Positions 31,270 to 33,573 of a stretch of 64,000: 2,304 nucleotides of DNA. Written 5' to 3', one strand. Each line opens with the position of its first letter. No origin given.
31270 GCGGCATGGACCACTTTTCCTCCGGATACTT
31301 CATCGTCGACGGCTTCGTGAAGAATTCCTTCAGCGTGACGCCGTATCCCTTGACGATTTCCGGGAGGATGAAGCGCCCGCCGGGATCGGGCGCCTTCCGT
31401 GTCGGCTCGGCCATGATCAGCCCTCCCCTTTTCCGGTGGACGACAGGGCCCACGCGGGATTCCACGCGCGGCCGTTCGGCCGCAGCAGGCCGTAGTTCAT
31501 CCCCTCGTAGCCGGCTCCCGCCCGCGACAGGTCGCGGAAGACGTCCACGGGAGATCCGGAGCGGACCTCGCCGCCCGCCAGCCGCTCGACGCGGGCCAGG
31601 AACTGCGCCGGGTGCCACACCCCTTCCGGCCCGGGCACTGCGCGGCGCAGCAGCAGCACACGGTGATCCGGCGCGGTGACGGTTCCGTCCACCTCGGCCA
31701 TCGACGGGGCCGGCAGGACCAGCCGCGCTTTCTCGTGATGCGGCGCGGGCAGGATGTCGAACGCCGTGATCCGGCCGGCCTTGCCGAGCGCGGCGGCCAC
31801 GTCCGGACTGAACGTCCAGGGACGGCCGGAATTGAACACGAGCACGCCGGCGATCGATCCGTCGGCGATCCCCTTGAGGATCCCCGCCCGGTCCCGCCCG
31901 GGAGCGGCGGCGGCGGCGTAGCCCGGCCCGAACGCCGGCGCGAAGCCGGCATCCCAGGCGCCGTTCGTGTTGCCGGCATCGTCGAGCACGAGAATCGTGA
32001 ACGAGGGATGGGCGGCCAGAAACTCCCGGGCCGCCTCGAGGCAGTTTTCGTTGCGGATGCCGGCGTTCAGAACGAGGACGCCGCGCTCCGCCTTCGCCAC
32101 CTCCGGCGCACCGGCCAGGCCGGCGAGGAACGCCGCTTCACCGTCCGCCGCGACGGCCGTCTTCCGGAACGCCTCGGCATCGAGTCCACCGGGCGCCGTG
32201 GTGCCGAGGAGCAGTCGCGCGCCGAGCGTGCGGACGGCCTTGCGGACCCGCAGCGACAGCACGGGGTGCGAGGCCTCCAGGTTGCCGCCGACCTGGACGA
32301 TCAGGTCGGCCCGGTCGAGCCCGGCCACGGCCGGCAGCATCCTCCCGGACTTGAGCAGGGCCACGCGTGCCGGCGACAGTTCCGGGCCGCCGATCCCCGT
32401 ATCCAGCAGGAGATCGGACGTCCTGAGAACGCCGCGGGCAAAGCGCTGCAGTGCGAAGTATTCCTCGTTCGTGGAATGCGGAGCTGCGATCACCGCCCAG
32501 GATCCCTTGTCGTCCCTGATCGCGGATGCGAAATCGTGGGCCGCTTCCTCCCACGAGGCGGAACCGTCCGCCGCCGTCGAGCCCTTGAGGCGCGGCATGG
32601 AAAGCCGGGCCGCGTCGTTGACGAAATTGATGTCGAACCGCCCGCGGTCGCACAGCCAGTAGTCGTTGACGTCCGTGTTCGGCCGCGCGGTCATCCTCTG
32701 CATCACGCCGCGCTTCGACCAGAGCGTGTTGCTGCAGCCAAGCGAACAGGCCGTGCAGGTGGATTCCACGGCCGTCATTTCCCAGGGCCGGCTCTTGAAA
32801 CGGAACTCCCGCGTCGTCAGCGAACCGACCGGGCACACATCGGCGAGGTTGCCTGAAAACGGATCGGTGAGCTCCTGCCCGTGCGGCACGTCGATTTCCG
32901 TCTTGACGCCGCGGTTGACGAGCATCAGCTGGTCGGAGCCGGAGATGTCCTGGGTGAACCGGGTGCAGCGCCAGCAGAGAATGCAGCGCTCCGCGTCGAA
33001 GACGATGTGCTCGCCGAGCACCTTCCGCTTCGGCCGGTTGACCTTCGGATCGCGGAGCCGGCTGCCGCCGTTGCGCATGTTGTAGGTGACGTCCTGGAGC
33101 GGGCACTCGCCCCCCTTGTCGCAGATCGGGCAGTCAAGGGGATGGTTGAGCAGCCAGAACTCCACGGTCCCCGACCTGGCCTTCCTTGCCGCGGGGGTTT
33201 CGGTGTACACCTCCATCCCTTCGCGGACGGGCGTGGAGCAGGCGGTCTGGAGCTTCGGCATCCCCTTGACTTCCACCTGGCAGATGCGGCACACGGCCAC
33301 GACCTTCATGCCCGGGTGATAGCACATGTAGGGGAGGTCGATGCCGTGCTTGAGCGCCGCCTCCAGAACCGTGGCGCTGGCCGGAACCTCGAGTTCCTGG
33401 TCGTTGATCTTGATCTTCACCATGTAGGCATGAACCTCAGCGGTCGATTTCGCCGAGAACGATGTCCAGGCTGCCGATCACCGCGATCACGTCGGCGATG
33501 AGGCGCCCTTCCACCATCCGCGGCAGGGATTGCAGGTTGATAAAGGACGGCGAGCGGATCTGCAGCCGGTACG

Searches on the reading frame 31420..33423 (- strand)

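Call 66: search_protein_families(library=pfam, proteins=[window:31420-33423:-], max_evalue=0.00001)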
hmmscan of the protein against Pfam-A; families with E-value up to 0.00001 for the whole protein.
window:31420-33423:- (668 aa): 6 families
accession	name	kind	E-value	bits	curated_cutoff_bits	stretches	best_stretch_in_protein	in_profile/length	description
PF22117.2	Fer4_Nqo3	-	2.2e-20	73.1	27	1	137-203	1-67/67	NADH-quinone oxidoreductase subunit 3, ferredoxin-like domain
PF13510.11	Fer2_4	-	2.5e-19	69.5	22.8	1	1-76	3-81/82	2Fe-2S iron-sulfur cluster binding domain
PF10588.14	NADH-G_4Fe-4S_3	-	2.6e-14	52.9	27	1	83-117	1-35/40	NADH-ubiquinone oxidoreductase-G iron-sulfur binding region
PF00384.28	Molybdopterin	-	4e-09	36.4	24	1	288-399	16-135/353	Molybdopterin oxidoreductase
PF04879.21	Molybdop_Fe4S4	-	9.7e-08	32.3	22.7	1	216-269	1-54/55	Molybdopterin oxidoreductase Fe4S4 domain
PF00111.32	Fer2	-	1.8e-07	31.5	21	1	7-55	6-51/77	2Fe-2S iron-sulfur cluster binding domain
